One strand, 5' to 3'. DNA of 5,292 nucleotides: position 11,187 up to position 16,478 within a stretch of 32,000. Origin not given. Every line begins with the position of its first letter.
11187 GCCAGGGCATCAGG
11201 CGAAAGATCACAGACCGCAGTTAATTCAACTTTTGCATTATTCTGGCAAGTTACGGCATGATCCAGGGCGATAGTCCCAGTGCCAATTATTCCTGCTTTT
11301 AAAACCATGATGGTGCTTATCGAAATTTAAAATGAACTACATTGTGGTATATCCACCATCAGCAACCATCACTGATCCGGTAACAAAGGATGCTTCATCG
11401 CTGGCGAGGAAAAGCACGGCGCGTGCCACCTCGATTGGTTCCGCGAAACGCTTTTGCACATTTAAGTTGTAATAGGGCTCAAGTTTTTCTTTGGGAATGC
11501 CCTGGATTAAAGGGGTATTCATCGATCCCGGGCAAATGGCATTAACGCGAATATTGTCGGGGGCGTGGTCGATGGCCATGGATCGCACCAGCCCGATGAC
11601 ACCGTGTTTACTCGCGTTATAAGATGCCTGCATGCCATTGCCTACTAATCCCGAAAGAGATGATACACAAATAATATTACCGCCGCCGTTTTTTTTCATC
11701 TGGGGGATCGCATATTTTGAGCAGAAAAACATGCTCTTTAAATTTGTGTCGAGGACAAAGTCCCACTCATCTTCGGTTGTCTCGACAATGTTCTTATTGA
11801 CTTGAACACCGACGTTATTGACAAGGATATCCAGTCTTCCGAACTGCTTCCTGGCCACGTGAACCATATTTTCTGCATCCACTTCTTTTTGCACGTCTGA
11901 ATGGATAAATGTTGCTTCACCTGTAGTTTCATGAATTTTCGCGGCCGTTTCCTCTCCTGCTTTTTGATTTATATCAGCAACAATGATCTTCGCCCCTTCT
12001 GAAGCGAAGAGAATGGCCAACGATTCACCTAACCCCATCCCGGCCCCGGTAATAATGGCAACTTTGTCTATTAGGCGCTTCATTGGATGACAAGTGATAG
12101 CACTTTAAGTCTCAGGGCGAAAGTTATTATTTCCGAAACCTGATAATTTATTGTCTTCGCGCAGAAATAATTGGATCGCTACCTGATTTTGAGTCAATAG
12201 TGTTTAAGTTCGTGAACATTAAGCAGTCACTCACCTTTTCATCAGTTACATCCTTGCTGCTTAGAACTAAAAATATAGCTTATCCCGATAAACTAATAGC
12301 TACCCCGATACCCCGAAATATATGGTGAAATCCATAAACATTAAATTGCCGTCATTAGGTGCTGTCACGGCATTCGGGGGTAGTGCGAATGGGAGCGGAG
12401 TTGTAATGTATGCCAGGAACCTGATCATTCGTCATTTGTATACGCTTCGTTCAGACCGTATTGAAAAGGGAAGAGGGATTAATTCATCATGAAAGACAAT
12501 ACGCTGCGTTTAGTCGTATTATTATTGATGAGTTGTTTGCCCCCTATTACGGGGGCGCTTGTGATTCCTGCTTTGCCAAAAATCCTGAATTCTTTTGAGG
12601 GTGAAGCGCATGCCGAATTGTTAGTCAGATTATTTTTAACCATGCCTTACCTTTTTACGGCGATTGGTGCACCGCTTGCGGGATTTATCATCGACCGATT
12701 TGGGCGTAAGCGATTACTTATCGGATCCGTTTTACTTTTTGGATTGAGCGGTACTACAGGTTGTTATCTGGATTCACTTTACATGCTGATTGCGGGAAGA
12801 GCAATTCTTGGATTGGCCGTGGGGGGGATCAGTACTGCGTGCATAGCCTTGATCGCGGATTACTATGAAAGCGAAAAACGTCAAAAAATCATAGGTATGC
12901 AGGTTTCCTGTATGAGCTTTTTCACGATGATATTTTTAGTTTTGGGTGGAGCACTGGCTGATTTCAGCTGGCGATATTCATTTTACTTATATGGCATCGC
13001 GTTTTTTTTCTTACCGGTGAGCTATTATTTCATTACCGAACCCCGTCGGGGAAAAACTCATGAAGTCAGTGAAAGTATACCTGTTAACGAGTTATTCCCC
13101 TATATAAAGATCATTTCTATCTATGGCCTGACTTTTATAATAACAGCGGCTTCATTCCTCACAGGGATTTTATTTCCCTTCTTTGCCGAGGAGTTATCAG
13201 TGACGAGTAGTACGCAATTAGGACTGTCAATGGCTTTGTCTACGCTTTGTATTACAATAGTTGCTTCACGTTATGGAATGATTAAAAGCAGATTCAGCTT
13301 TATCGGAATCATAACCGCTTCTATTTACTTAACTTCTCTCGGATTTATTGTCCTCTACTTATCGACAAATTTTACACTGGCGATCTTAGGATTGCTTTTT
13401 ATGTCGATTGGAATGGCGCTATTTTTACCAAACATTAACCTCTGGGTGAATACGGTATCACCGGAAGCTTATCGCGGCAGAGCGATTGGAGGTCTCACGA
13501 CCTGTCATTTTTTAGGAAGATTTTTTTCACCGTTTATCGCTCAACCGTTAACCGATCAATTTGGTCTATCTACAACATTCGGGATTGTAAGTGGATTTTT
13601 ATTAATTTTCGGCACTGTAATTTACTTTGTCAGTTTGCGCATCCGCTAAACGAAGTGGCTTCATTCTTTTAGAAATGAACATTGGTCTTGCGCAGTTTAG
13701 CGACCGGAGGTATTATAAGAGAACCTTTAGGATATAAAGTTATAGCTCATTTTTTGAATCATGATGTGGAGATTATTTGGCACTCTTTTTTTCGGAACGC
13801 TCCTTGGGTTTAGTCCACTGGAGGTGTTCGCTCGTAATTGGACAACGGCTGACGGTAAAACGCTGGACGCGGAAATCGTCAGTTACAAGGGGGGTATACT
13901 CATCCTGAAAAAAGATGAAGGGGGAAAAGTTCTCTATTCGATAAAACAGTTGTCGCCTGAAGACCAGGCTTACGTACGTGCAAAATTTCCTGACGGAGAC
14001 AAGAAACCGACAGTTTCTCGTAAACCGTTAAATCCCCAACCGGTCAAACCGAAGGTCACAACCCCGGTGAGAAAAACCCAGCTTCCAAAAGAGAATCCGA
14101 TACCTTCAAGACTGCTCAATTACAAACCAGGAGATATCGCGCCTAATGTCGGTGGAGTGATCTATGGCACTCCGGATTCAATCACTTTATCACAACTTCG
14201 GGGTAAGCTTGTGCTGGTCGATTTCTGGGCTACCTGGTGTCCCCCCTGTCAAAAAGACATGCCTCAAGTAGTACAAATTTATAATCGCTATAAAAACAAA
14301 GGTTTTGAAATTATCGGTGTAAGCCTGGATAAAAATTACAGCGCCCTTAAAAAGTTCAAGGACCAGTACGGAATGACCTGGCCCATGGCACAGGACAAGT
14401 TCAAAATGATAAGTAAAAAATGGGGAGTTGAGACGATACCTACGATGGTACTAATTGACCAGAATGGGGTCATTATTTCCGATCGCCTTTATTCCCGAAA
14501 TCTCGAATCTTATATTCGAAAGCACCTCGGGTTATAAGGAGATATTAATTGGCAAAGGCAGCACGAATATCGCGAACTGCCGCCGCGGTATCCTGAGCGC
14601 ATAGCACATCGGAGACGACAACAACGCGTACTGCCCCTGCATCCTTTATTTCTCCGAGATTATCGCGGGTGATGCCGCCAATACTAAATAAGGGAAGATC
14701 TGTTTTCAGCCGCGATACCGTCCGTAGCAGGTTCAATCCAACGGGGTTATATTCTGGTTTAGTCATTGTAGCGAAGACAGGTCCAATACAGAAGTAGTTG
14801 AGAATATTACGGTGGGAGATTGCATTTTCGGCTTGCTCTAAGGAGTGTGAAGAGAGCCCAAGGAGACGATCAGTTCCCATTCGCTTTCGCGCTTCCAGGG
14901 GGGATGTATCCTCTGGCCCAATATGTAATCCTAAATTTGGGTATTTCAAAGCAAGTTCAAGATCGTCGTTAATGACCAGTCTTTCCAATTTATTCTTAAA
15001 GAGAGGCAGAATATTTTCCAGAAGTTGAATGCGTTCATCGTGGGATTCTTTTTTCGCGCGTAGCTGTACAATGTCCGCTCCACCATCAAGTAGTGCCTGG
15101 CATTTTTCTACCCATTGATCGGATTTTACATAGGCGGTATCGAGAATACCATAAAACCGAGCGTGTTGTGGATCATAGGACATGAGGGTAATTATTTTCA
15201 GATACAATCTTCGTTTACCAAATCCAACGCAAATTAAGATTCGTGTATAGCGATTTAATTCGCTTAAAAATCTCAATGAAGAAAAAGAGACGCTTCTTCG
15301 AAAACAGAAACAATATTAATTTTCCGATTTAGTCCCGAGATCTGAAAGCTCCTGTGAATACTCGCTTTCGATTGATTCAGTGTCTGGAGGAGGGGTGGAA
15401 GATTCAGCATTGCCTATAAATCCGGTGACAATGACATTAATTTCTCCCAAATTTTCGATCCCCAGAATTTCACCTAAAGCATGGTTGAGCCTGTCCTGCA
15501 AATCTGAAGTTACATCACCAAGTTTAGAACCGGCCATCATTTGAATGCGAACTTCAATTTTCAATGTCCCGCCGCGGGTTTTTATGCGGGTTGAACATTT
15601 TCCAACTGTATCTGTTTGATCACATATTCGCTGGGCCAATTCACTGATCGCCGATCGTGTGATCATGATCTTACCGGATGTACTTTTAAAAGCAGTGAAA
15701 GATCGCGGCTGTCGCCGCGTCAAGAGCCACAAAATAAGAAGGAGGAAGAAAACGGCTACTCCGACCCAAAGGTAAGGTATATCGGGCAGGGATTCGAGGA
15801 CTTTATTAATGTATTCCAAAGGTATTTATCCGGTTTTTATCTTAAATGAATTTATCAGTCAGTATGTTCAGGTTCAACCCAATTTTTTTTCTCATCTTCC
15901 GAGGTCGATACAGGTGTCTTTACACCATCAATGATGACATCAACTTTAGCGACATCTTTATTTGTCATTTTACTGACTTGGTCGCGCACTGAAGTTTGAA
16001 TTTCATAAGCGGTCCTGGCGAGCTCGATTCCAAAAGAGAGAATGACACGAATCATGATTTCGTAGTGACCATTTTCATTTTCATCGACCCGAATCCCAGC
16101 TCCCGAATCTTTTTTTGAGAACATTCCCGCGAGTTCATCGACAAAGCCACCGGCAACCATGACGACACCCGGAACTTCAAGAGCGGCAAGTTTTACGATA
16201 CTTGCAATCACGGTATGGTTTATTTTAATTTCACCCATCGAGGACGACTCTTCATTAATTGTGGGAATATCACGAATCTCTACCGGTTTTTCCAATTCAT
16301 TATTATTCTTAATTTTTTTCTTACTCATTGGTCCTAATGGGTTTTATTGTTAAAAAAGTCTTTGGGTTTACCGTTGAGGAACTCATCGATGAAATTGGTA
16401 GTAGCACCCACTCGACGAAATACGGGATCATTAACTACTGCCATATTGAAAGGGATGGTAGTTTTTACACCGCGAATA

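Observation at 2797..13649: Eleven-gene oxidative catabolic island with no kinase, hydrolase or regulator and an unknown substrate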

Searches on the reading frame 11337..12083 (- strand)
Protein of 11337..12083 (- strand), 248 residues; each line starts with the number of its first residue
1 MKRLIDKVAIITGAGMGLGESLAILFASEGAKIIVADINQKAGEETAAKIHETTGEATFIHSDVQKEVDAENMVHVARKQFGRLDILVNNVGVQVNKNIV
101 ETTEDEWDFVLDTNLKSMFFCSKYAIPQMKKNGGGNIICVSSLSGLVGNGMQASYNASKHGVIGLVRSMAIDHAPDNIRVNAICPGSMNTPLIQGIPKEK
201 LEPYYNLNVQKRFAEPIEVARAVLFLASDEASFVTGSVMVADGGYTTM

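Call 3: search_protein_families(library=pfam, proteins=[window:11337-12083:-])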
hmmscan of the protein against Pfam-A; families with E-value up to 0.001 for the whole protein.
window:11337-12083:- (248 aa): 4 families
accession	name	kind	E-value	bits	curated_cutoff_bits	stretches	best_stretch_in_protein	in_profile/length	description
PF13561.12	adh_short_C2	-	8.2e-70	235.5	27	1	13-246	1-236/236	Enoyl-(Acyl carrier protein) reductase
PF00106.31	adh_short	-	9.6e-60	201.8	26.6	1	7-198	1-192/195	short chain dehydrogenase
PF08659.16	KR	-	5.1e-11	43.3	22.6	1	10-160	4-154/180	KR domain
PF02737.24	3HCDH_N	-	0.00065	20.1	22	1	8-56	2-48/180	3-hydroxyacyl-CoA dehydrogenase, NAD binding domain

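Call 5: search_protein_families(library=ncbifam, proteins=[window:11337-12083:-], max_evalue=0.00001)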
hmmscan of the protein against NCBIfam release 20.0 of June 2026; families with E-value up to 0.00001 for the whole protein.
window:11337-12083:- (248 aa): 231 families (the best 25 are shown)
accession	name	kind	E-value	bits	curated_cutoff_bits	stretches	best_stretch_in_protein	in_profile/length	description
NF004791.0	PRK06138.1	equivalog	3.3e-78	262.5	312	1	3-246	2-250/252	SDR family oxidoreductase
NF004818.0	PRK06172.1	equivalog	7.7e-75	251.5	336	1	2-247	3-252/253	SDR family oxidoreductase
NF005559.1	PRK07231.1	subfamily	2.5e-72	243.4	215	1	4-246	2-248/249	glucose 1-dehydrogenase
NF005681.0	PRK07478.1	subfamily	2.9e-72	243.1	267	1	1-246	1-250/254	SDR family oxidoreductase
NF052558.1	MBtsdlDhBudC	equivalog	2.6e-70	236.9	270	1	6-247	3-243/250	meso-2,3-butanediol dehydrogenase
NF004198.0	PRK05653.1-3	equivalog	2.1e-68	230.4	296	1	2-245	3-246/248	3-oxoacyl-ACP reductase FabG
NF009093.0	PRK12429.1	subfamily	8.2e-68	228.5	258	1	4-246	3-257/259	3-hydroxybutyrate dehydrogenase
NF053701.1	CsHdxCHCADhChcB2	equivalog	1.3e-64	218.1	350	1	6-247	3-244/245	cis-4-hydroxycyclohexanecarboxylate dehydrogenase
TIGR01830.1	3oxo_ACP_reduc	equivalog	1.6e-64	217.9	297.75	1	9-244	1-237/239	3-oxoacyl-[acyl-carrier-protein] reductase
NF053702.1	TrHdxCHCADhChcB1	equivalog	1.1e-62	211.7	400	1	3-246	1-241/250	trans-4-hydroxycyclohexanecarboxylate dehydrogenase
NF009466.0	PRK12826.1-2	subfamily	2.3e-62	210.7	222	1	7-246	4-245/248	3-oxoacyl-ACP reductase FabG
NF004713.0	PRK06057.1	equivalog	2.8e-62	210.5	404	1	2-246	5-250/257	3-oxoacyl-ACP reductase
TIGR01963.1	PHB_DH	subfamily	4.1e-62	209.7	307.05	1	7-247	2-254/255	3-hydroxybutyrate dehydrogenase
NF052562.1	RADHDNL4305835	equivalog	3.6e-61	206.8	400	1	2-247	3-251/252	NADP-dependent (R)-specific alcohol dehydrogenase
TIGR03971.1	SDR_subfam_1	subfamily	1.2e-59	201.8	300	1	6-246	3-269/271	mycofactocin-coupled SDR family oxidoreductase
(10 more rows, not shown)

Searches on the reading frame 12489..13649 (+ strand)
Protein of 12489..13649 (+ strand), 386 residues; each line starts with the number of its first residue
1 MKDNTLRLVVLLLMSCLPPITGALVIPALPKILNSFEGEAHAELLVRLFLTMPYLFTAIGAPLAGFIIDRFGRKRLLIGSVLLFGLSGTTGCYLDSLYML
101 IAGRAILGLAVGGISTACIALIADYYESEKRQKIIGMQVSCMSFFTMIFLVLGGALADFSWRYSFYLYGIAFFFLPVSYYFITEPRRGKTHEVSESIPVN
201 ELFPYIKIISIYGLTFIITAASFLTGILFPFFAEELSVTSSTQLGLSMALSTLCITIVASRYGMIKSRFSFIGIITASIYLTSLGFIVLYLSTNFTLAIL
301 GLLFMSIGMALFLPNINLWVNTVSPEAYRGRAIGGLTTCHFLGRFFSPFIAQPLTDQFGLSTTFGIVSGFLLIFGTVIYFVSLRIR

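Call 4: search_protein_families(library=pfam, proteins=[window:12489-13649:+])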
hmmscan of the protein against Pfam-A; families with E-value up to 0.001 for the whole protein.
window:12489-13649:+ (386 aa): 3 families
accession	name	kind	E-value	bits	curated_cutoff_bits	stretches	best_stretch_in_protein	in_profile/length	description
PF07690.21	MFS_1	-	1.4e-45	156.1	33.4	2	13-194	3-186/347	Major Facilitator Superfamily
PF00083.30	Sugar_tr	-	5e-12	45.9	22.3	1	42-170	44-179/452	Sugar (and other) transporter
PF06609.19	TRI12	-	0.00016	20.7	23.2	1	28-263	66-294/599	Fungal trichothecene efflux pump (TRI12)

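Call 31: search_protein_families(library=ncbifam, proteins=[window:12489-13649:+], max_evalue=0.001)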
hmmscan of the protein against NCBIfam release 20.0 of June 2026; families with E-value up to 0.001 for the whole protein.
window:12489-13649:+ (386 aa): 56 families (the best 25 are shown)
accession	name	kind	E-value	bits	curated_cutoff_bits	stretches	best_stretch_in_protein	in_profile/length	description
NF012174.0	tet_MFS_A_B_C_D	equivalog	3.9e-20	72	475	1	8-384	4-380/382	Tet(A)/Tet(B)/Tet(C) family tetracycline efflux MFS transporter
TIGR00880.1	2_A_01_02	superfamily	9.9e-19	67.9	131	1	55-183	9-138/141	multidrug resistance protein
TIGR00895.1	2A0115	subfamily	2.2e-16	59.8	418.55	1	57-186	65-196/398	aromatic acid/H+ symport family MFS transporter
TIGR00710.1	efflux_Bcr_CflA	subfamily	4.3e-16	59.3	200.9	1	8-292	7-292/385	Bcr/CflA family efflux MFS transporter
NF008586.0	PRK11551.1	equivalog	1.9e-15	56.8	410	1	56-188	62-196/406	3-(3-hydroxy-phenyl)propionate transporter MhpT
TIGR00711.1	efflux_EmrB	subfamily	2.6e-14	52.9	230.2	1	54-168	47-162/485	DHA2 family efflux MFS transporter permease subunit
TIGR00900.1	2A0121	subfamily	1.6e-13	50.7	319.6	2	213-359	215-364/364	H+ Antiporter protein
NF012195.0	tet_MFS_H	exception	8.6e-13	48.1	840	1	8-187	5-184/392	tetracycline efflux MFS transporter Tet(H)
TIGR00893.1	2A0114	subfamily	3e-12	46.2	395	1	58-381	43-397/399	D-galactonate transporter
TIGR00898.1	2A0119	subfamily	3.4e-12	45.9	550.75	1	49-187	131-267/506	cation transport protein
NF012191.0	tet_MFS_C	exception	3.8e-12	45.8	850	1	1-383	1-382/396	tetracycline efflux MFS transporter Tet(C)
NF053813.1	MFS_TcaB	equivalog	4.2e-12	45.5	475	1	6-302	5-307/396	putative multidrug effflux MFS transporter TcaB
NF053757.1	BclibactTpBcbE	equivalog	8e-12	44.8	600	1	22-357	18-365/394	bacillibactin exporter BcbE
NF008314.0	PRK11102.1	equivalog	8.1e-12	45.1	303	1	7-317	11-321/396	Bcr/CflA family multidrug efflux MFS transporter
NF045486.1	tet_MFS_30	exception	9.8e-12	44.8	730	1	8-349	5-351/392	tetracycline efflux MFS transporter Tet(30)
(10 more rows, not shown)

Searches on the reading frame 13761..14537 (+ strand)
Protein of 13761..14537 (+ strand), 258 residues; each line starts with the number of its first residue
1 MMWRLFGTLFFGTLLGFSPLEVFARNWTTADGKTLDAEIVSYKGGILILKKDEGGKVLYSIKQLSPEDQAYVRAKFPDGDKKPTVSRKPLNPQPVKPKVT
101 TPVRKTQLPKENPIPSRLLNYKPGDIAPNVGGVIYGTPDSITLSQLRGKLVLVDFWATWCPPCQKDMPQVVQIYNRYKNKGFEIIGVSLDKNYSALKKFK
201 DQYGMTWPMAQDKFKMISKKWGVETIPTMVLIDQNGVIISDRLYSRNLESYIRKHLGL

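Call 4: search_protein_families(library=pfam, proteins=[window:13761-14537:+])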
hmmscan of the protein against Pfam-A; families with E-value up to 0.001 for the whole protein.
window:13761-14537:+ (258 aa): 8 families
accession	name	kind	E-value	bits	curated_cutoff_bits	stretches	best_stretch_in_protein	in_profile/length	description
PF00578.27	AhpC-TSA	-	2.8e-24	85.8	26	1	138-238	15-121/124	AhpC/TSA family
PF08534.16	Redoxin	-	5.1e-24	85.2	26.6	1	123-240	2-130/148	Redoxin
PF13905.12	Thioredoxin_8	-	2.5e-20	73.1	27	1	148-236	1-92/94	Thioredoxin-like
PF00085.26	Thioredoxin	-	9.5e-12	45.3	23.5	1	149-199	19-68/103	Thioredoxin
PF13098.12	Thioredoxin_2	-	1.4e-08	35.5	27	1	147-237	4-86/104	Thioredoxin-like domain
PF00255.25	GSHPx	-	5.5e-05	23.1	27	1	139-188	12-60/108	Glutathione peroxidase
PF13728.12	TraF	-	0.00011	22.5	23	1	142-235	123-202/224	F plasmid transfer operon protein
PF03983.18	SHD1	-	0.00045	20.4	23.7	0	25-74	11-61/67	SLA1 homology domain 1, SHD1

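Call 31: search_protein_families(library=ncbifam, proteins=[window:13761-14537:+], max_evalue=0.001)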
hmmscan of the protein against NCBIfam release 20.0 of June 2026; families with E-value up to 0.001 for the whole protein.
window:13761-14537:+ (258 aa): 17 families
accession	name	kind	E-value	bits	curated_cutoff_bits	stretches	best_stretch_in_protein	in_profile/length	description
NF002854.0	PRK03147.1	subfamily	7.2e-32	110.7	170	1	139-241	53-155/176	thiol-disulfide oxidoreductase ResA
NF041202.1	StoA_CxxC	exception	3.2e-17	62.9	210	1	147-239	51-145/163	endospore biogenesis thiol-disulfide oxidoreductase StoA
NF041054.1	WAxxUGC_long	equivalog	6.9e-17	61.8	300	1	140-239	96-195/354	ResA-like WAxxUGC motif-containing protein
NF047696.1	ThlDiSintTplARhiz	equivalog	6.4e-16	58.8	230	1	140-240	89-195/219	thiol:disulfide interchange protein TlpA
TIGR00385.1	dsbE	subfamily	8.6e-14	51.5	123.15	1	147-240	62-152/173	DsbE family thiol:disulfide interchange protein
TIGR01068.1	thioredoxin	equivalog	5e-11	42.7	96.8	1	148-195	14-60/101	thioredoxin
NF011941.0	PRK15412.1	equivalog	1.1e-08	34.8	359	1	147-239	67-156/185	thiol:disulfide interchange protein DsbE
NF006898.0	PRK09381.1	equivalog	7.2e-08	32.8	138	1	134-199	6-71/109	thioredoxin TrxA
NF010625.0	PRK14018.1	equivalog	1.1e-06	27.4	522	1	147-238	55-152/521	bifunctional peptide-methionine (S)-S-oxide reductase MsrA/peptide-methionine (R)-S-oxide reductase MsrB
NF006960.0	PRK09437.1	equivalog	1.3e-06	28.5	140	1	121-223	4-105/156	thioredoxin-dependent thiol peroxidase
NF047697.1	ThioredTrxAClost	equivalog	2e-06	27.9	140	1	149-180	18-49/105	thioredoxin TrxA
NF009669.0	PRK13190.1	equivalog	3.7e-06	26.3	261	1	136-238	16-130/203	putative peroxiredoxin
NF008229.0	PRK10996.1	equivalog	7.4e-06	25.7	125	1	132-175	36-79/141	thioredoxin TrxC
NF009668.0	PRK13189.1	equivalog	2.8e-05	23.4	211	1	136-223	23-117/224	peroxiredoxin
TIGR01126.1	pdi_dom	equivalog_domain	3.6e-05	24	107.2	1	148-200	14-68/105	protein disulfide-isomerase domain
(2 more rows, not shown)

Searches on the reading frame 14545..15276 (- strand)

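Call 4: search_protein_families(library=pfam, proteins=[window:14545-15276:-])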
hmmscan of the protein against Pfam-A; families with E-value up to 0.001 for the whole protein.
window:14545-15276:- (243 aa): 1 family
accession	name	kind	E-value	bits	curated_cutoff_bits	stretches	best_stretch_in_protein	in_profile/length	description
PF02581.23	TMP-TENI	-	6.3e-43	146.7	27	1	42-224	2-180/180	Thiamine monophosphate synthase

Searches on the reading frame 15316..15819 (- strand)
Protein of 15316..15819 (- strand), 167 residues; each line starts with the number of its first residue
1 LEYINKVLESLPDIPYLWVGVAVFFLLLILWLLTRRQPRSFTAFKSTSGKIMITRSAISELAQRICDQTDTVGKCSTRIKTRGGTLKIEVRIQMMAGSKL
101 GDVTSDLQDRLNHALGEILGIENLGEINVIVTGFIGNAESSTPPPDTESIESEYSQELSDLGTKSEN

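Call 4: search_protein_families(library=pfam, proteins=[window:15316-15819:-])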
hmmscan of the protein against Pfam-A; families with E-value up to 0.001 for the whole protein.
window:15316-15819:- (167 aa): 0 families

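Call 31: search_protein_families(library=ncbifam, proteins=[window:15316-15819:-], max_evalue=0.001)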
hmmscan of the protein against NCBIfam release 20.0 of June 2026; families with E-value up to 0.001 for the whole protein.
window:15316-15819:- (167 aa): 1 family
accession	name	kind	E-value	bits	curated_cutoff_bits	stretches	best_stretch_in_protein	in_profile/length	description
NF033218.1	anchor_AmaP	equivalog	3.6e-15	56.1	55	1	16-123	50-159/166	alkaline shock response membrane anchor protein AmaP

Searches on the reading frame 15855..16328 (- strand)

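Call 4: search_protein_families(library=pfam, proteins=[window:15855-16328:-])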
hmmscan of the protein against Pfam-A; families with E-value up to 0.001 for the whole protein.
window:15855-16328:- (157 aa): 1 family
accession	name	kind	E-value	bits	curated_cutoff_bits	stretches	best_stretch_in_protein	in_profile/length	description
PF03780.18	Asp23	-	5.5e-24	85.1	28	1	31-137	2-108/108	Asp23 family, cell envelope-related function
